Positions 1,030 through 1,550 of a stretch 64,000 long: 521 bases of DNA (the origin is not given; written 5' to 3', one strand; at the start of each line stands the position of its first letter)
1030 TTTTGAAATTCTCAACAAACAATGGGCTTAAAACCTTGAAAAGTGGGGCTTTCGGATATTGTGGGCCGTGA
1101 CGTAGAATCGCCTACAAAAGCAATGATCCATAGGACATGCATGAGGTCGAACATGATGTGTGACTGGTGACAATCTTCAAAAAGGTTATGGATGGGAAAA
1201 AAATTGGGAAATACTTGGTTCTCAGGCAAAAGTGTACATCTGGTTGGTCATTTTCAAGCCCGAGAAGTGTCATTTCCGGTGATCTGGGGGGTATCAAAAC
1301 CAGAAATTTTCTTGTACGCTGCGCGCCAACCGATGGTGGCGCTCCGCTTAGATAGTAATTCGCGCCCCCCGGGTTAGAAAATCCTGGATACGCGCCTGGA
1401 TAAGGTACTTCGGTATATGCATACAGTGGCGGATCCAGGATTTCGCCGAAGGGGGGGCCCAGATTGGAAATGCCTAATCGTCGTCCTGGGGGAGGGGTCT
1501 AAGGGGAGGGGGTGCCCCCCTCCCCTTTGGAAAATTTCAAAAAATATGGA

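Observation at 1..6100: MITE family with GGATCC-containing TIRs, internal G/C homopolymers and a palindromic core, stacked into a 6-kb nest next to the UBXN4 promoter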

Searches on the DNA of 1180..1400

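Call 66: search_rna_families(source=window, start=1180, end=1400, threshold=evalue, max_evalue=10)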
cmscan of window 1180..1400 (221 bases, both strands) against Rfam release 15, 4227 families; matches with E-value up to 10: 1.
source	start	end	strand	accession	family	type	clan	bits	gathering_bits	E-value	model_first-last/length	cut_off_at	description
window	1204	1281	+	RF01894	PCA3_2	Gene; lncRNA;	-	7.7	100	1.8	311-409/409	no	Prostate cancer antigen RNA 3 conserved region 2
